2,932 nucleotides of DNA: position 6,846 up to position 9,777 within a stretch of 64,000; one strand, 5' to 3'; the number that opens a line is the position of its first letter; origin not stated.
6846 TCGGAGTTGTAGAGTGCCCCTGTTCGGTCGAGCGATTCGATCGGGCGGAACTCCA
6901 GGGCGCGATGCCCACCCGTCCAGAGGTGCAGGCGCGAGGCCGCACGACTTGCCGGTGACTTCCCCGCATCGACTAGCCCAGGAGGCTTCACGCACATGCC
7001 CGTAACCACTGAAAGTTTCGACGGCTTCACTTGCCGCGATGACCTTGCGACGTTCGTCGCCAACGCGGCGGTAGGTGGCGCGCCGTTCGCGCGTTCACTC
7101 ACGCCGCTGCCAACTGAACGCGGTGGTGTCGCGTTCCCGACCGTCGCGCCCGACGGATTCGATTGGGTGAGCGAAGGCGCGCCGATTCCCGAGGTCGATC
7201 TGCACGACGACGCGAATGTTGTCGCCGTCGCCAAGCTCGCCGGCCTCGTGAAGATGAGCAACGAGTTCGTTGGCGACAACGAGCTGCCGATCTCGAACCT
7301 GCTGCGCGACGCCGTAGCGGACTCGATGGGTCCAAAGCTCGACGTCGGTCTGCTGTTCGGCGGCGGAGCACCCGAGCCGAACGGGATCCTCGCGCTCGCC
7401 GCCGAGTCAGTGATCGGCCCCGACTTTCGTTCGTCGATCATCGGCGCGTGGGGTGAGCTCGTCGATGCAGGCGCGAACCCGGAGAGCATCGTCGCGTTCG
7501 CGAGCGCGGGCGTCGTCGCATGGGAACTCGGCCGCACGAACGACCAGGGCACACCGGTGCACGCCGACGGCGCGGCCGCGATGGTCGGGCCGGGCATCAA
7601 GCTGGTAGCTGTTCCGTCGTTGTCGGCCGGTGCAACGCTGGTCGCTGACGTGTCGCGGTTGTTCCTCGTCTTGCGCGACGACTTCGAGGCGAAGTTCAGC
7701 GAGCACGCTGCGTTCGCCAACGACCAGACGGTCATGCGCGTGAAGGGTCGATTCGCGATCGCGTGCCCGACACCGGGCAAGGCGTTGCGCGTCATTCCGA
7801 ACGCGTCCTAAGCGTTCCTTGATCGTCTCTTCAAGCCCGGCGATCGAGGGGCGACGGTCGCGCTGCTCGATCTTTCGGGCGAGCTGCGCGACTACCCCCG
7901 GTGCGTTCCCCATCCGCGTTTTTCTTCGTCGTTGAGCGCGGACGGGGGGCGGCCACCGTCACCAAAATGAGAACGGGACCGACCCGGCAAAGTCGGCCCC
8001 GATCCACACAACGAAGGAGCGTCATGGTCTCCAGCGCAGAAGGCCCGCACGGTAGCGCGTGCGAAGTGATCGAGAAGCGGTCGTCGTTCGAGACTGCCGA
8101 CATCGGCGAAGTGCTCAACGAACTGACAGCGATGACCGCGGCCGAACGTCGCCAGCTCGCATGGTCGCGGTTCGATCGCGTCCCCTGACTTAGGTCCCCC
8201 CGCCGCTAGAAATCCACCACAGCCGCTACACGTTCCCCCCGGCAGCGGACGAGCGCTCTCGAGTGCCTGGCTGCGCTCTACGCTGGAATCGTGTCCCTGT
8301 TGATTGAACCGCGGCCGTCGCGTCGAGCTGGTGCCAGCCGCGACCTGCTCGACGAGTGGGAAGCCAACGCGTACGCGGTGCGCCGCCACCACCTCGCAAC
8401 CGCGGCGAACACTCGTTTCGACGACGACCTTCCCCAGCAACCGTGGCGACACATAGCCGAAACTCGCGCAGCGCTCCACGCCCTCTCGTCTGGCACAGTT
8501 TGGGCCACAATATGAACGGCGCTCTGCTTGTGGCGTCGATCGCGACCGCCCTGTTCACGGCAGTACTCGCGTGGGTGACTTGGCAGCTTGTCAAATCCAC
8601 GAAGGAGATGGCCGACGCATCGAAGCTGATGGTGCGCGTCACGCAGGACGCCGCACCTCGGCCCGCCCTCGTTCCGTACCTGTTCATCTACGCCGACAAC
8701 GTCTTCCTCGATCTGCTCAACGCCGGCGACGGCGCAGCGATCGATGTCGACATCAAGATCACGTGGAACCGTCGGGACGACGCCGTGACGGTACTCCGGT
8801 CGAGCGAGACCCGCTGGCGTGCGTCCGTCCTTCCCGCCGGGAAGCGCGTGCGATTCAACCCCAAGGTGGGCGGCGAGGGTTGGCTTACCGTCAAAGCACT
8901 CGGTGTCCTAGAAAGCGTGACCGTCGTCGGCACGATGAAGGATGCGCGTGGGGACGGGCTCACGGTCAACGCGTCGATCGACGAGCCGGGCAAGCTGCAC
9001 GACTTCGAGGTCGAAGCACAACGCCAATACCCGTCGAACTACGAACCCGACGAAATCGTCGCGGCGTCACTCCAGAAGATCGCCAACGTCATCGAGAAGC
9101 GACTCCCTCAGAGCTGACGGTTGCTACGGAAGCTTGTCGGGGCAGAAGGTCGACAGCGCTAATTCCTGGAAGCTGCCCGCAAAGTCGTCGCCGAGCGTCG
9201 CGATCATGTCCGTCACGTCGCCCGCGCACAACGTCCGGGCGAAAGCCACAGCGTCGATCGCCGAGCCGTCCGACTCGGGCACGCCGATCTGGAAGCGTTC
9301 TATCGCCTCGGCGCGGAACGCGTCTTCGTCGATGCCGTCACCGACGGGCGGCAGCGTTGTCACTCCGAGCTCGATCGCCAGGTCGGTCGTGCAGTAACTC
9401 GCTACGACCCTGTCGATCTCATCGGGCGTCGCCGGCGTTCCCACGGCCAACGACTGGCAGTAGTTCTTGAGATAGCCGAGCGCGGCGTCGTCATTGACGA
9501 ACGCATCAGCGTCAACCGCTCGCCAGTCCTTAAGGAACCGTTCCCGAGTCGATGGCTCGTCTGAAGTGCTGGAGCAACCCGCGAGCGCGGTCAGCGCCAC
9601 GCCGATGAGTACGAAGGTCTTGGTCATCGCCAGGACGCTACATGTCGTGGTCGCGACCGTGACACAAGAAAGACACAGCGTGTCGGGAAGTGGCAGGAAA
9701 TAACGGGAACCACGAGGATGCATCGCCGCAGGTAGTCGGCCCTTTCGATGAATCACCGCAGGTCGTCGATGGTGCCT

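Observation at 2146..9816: Integrative element that uses the 3' end of the RNase P RNA gene (rnpB) as its attachment site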

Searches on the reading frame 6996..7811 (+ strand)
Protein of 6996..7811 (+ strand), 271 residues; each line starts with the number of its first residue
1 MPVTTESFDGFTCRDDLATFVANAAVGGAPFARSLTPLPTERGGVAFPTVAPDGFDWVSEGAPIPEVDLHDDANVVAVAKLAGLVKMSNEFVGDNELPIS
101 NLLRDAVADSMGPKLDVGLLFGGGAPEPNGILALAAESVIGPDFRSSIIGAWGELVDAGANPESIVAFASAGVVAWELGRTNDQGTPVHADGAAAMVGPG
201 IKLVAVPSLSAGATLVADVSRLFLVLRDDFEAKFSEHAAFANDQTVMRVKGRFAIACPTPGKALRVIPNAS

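Call 7: search_protein_families(library=pfam, proteins=[window:6996-7811:+], max_evalue=0.01)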
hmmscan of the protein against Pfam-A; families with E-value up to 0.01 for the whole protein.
window:6996-7811:+ (271 aa): 1 family
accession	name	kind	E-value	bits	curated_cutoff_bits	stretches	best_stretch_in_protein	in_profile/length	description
PF05065.19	Phage_capsid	-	4.2e-15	56.3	24.2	1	34-256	26-268/280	Phage capsid family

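Call 8: search_protein_families(library=phrogs, proteins=[window:6996-7811:+], max_evalue=0.01)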
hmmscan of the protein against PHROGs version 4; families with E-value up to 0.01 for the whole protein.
window:6996-7811:+ (271 aa): 2 families
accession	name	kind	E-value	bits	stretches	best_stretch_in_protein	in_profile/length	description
phrog_10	-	head and packaging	1.9e-14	54.6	1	32-256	388-623/752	major head protein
phrog_617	-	head and packaging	3.2e-06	27.3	1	55-170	397-518/626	major head protein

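Call 80: find_homologous_proteins(query=window:6996-7811:+, max_evalue=0.00001)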
Query window:6996-7811:+ (271 aa): 79 proteins with E <= 0.00001 among 8000 candidates.
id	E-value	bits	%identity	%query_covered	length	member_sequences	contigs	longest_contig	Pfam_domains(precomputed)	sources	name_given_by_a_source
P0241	1.5e-171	587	100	100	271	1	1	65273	PF05065.20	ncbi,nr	ncbi:MAG: phage major capsid protein [Actinobacteria bacterium]|nr:phage major capsid protein [Actin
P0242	2.4e-134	465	79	100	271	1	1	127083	PF05065.20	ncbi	ncbi:hypothetical protein BH10ACT2_BH10ACT2_08380 [soil metagenome]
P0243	2.6e-128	445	77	100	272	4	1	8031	PF05065.20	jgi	-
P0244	2.2e-124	432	73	100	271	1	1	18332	PF05065.20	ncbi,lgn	-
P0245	1.0e-119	417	72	99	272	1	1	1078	PF05065.20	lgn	-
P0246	1.2e-119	417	75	100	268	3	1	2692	PF05065.20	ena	-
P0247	1.1e-118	414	70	100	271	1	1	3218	PF05065.20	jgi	jgi:HK97 family phage major capsid protein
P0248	2.4e-118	412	72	100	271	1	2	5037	PF05065.20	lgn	-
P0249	1.8e-115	403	70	100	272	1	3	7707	PF05065.20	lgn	-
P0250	1.1e-114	400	68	100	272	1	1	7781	PF05065.20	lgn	-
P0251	1.4e-114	400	69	100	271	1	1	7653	PF05065.20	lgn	-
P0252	2.5e-114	399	69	99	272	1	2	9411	PF05065.20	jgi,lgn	jgi:HK97 family phage major capsid protein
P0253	4.7e-112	392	68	99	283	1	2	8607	PF05065.20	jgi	jgi:HK97 family phage major capsid protein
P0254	3.1e-111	389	68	99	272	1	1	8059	PF05065.20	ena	-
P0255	2.5e-110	386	67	100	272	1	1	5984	PF05065.20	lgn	-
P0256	2.5e-110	386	66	100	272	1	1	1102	PF05065.20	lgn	-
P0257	6.9e-110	385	66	100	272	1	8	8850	PF05065.20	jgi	jgi:hypothetical protein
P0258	6.7e-109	381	64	100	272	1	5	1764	PF05065.20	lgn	-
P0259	2.9e-106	373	68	97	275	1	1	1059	PF05065.20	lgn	-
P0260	4.8e-106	372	68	97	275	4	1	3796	PF05065.20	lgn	-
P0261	7.7e-106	371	71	93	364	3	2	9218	PF05065.20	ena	-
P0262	2.5e-101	357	63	97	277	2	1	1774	PF05065.20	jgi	jgi:HK97 family phage major capsid protein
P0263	3.9e-101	356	63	100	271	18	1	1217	PF05065.20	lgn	-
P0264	8.0e-101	355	63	100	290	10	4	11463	PF05065.20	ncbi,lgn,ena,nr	ncbi:MAG: phage major capsid protein [Ilumatobacter sp.]|nr:phage major capsid protein [Ilumatobacte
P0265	2.0e-98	347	59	100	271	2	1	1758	PF05065.20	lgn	-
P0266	3.2e-98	346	61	100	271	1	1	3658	PF05065.20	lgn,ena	-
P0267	3.9e-97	343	61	99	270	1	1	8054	PF05065.20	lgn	-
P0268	6.5e-94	332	58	100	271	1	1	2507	PF05065.20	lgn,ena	-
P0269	8.2e-91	322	58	98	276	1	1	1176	PF05065.20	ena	-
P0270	2.5e-89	317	56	97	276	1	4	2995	PF05065.20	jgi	jgi:HK97 family phage major capsid protein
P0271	5.4e-84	300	57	99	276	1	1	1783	PF05065.20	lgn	-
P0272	1.5e-82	295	63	82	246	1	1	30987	PF05065.20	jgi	jgi:HK97 family phage major capsid protein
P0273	1.6e-82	295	52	100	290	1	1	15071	PF05065.20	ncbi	ncbi:MAG: phage major capsid protein [Ilumatobacteraceae bacterium]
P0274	4.2e-79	284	54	97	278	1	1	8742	PF05065.20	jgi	jgi:HK97 family phage major capsid protein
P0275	2.6e-70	255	49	98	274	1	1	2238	PF05065.20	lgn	-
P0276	5.0e-67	244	48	98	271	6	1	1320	PF05065.20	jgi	jgi:HK97 family phage major capsid protein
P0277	6.4e-66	241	48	97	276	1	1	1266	PF05065.20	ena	-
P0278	1.1e-64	237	49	97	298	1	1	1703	PF05065.20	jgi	jgi:hypothetical protein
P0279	1.1e-64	237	48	97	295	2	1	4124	PF05065.20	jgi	jgi:hypothetical protein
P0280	4.2e-64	235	48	97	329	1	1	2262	PF05065.20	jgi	jgi:hypothetical protein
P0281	7.2e-64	234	49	99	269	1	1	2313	PF05065.20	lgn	-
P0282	1.5e-62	229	47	97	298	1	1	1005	PF05065.20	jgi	jgi:hypothetical protein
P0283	2.2e-62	229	46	97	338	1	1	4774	PF05065.20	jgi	jgi:hypothetical protein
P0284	6.9e-62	227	46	97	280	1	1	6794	PF05065.20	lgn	-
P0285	1.8e-61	226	50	88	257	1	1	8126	PF05065.20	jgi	jgi:HK97 family phage major capsid protein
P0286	1.5e-60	223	59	69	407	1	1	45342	PF05065.20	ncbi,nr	ncbi:MAG: phage major capsid protein [Acidimicrobiaceae bacterium]|nr:phage major capsid protein [Ac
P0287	2.6e-59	219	47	97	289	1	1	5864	PF05065.20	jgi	jgi:HK97 family phage major capsid protein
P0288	1.7e-58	216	47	97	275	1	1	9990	PF05065.20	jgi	jgi:Phage capsid family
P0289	1.9e-57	213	45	97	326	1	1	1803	PF05065.20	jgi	jgi:hypothetical protein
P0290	3.8e-55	205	44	98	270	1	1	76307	PF05065.20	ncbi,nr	ncbi:MAG: phage major capsid protein [Actinobacteria bacterium]|nr:phage major capsid protein [Actin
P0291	6.4e-53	198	70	54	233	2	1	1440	PF05065.20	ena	-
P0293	1.1e-44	171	41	97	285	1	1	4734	PF05065.20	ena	-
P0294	3.6e-43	166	40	95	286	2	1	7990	PF05065.20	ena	-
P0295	5.0e-37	146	55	52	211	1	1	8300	PF05065.20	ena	-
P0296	1.4e-35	141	47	59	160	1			PF05065.20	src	-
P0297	1.5e-35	141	38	91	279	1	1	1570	PF05065.20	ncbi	-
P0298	1.6e-35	141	39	91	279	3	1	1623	PF05065.20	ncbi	-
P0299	1.7e-35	141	38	91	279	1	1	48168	PF05065.20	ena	-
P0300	2.9e-35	140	38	91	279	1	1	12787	PF05065.20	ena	-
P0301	3.5e-35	140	38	91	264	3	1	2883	PF05065.20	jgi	-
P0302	3.9e-35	140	37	92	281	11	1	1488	PF05065.20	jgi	jgi:HK97 family phage major capsid protein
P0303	7.4e-35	139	38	91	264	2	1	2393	PF05065.20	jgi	-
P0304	7.6e-35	139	38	91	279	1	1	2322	PF05065.20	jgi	-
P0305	1.5e-34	138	38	91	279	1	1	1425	PF05065.20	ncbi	-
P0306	1.7e-34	138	38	91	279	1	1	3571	PF05065.20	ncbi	-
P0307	1.8e-34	137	38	91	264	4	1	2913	PF05065.20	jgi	-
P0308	4.1e-34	136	38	90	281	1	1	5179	PF05065.20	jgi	jgi:HK97 family phage major capsid protein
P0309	4.7e-34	136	38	90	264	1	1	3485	PF05065.20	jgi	jgi:HK97 family phage major capsid protein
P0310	5.4e-31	126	36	89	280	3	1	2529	PF05065.20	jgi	jgi:hypothetical protein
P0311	2.3e-30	124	37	90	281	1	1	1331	PF05065.20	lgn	-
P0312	6.0e-30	123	35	98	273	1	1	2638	PF05065.20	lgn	-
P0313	3.4e-29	120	35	90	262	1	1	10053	PF05065.20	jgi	jgi:HK97 family phage major capsid protein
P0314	1.4e-28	118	36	91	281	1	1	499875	PF05065.20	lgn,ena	-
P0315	1.1e-27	115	37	90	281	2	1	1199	PF05065.20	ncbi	-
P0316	6.2e-26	109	36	90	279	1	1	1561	PF05065.20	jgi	jgi:hypothetical protein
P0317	2.5e-24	104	34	94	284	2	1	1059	PF05065.20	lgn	-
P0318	4.6e-24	103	34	91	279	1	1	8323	PF05065.20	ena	-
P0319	3.8e-18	84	43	54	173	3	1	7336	PF05065.20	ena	-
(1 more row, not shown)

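Call 81: find_encoding_contigs(protein=P0243, flank=10000, max_places=3)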
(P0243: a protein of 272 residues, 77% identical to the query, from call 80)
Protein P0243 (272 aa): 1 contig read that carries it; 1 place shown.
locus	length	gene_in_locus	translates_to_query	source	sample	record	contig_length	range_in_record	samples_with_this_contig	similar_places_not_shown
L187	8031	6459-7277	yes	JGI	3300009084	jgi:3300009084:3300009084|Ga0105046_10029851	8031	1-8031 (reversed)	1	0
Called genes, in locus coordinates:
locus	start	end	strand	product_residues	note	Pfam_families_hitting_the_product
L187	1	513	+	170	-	?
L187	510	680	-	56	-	-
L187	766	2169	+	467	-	PF00239:Resolvase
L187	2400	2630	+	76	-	PF13560:HTH_31 (weak), PF01381:HTH_3 (weak)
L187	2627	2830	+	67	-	-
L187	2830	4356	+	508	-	PF00772:DnaB, PF13481:AAA_25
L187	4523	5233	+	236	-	-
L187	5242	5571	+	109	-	PF02467:Whib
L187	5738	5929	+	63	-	PF01844:HNH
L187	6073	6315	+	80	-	-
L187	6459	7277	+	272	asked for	PF05065:Phage_capsid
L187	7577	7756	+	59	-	-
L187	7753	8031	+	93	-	?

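Call 82: find_encoding_contigs(protein=P0251, flank=10000, max_places=2)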
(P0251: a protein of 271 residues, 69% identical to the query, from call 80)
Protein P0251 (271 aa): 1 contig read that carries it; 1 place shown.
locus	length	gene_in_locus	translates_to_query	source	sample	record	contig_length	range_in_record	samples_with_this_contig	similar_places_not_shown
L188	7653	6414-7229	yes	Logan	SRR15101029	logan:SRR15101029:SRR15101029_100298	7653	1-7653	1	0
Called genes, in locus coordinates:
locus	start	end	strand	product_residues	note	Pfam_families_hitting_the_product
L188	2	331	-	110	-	?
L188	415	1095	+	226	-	PF01255:Prenyltransf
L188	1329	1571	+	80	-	PF00270:DEAD (weak)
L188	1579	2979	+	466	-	PF00239:Resolvase, PF07508:Recombinase, PF13408:Zn_ribbon_recom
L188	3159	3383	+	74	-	-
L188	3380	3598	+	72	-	-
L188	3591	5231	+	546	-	PF13481:AAA_25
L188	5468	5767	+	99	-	PF02467:Whib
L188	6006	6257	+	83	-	-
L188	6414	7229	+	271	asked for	PF05065:Phage_capsid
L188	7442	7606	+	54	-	-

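Call 83: find_encoding_contigs(protein=P0250, flank=10000, max_places=2)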
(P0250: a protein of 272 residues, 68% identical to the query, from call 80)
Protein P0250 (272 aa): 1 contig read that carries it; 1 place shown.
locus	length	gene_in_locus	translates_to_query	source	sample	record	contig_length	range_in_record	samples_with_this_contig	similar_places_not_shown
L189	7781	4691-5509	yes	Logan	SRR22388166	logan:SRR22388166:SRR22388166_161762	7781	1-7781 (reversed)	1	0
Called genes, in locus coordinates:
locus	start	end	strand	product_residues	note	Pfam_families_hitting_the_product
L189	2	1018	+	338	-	?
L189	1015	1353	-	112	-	-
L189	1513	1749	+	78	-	PF12728:HTH_17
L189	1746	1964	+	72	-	-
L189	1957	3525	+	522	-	PF00772:DnaB, PF13481:AAA_25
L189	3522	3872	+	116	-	-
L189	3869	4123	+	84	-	PF02467:Whib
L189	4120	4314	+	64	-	-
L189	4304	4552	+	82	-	-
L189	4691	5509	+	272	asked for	PF05065:Phage_capsid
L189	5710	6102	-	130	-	-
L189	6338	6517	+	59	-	-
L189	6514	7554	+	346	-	PF01582:TIR, PF08357:SEFIR (weak), PF13676:TIR_2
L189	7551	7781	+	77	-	?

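Call 84: find_encoding_contigs(protein=P0242, flank=10000, max_places=2)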
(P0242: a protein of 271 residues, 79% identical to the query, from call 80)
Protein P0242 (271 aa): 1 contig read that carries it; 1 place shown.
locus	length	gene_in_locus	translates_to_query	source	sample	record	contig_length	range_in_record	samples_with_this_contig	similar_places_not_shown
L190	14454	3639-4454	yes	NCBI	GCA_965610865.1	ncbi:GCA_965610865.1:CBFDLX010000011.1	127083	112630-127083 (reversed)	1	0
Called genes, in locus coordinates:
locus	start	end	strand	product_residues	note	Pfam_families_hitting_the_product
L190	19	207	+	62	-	PF12728:HTH_17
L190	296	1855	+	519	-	PF00772:DnaB, PF13481:AAA_25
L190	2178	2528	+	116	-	PF01844:HNH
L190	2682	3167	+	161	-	PF05119:Terminase_4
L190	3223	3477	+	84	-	-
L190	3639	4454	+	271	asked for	PF05065:Phage_capsid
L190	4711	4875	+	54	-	-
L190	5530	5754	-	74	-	-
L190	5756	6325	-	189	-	-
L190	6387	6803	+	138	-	-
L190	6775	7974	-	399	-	PF00561:Abhydrolase_1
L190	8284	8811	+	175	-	PF00856:SET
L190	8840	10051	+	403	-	PF03435:Sacchrp_dh_NADP, PF16653:Sacchrp_dh_C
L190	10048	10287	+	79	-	-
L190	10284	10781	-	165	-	PF14081:DUF4262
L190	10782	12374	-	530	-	PF02958:EcKL (faint), PF01636:APH (weak)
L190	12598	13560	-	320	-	PF00753:Lactamase_B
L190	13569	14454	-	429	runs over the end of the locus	PF00732:GMC_oxred_N, PF00890:FAD_binding_2 (faint), PF01134:GIDA (faint), PF05834:Lycopene_cycl (weak), PF07992:Pyr_redox_2 (faint), PF13450:NAD_binding_8 (weak), PF05199:GMC_oxred_C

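Call 94: search_protein_families(library=ncbifam, proteins=[window:6996-7811:+], max_evalue=0.001)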
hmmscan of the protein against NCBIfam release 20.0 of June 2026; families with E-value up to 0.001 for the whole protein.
window:6996-7811:+ (271 aa): 1 family
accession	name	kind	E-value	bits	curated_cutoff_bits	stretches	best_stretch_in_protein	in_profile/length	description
TIGR01554.3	major_cap_HK97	equivalog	7.1e-12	45.1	27.5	1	10-256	113-373/385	phage major capsid protein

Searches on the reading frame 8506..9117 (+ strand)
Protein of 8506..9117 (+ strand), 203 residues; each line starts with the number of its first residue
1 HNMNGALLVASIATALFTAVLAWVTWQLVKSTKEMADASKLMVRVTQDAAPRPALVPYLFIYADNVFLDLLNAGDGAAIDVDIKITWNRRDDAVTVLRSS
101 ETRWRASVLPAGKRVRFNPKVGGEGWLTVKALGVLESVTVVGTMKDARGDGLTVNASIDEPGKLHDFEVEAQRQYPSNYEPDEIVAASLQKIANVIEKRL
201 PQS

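Call 7: search_protein_families(library=pfam, proteins=[window:8506-9117:+], max_evalue=0.01)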
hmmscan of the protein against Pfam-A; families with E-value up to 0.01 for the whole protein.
window:8506-9117:+ (203 aa): 0 families

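Call 8: search_protein_families(library=phrogs, proteins=[window:8506-9117:+], max_evalue=0.01)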
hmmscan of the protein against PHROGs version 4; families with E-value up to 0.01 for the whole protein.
window:8506-9117:+ (203 aa): 0 families

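Call 94: search_protein_families(library=ncbifam, proteins=[window:8506-9117:+], max_evalue=0.001)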
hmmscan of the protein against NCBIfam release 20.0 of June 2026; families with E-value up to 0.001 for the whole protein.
window:8506-9117:+ (203 aa): 0 families

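Call 95: search_protein_families(library=padloc, proteins=[window:8506-9117:+], max_evalue=0.001)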
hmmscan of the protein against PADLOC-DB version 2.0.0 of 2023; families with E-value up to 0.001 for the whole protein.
window:8506-9117:+ (203 aa): 0 families

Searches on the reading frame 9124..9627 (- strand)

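Call 7: search_protein_families(library=pfam, proteins=[window:9124-9627:-], max_evalue=0.01)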
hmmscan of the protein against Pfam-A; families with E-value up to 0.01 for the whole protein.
window:9124-9627:- (167 aa): 0 families

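Call 8: search_protein_families(library=phrogs, proteins=[window:9124-9627:-], max_evalue=0.01)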
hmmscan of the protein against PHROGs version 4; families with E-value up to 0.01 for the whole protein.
window:9124-9627:- (167 aa): 1 family
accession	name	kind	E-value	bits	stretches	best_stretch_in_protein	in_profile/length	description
phrog_12816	-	unknown function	0.0075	17.5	0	3-26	6-29/140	-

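Call 94: search_protein_families(library=ncbifam, proteins=[window:9124-9627:-], max_evalue=0.001)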
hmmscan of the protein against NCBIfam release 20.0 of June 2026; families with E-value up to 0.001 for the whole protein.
window:9124-9627:- (167 aa): 0 families

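Call 95: search_protein_families(library=padloc, proteins=[window:9124-9627:-], max_evalue=0.001)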
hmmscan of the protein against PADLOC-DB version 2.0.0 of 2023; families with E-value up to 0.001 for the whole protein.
window:9124-9627:- (167 aa): 0 families
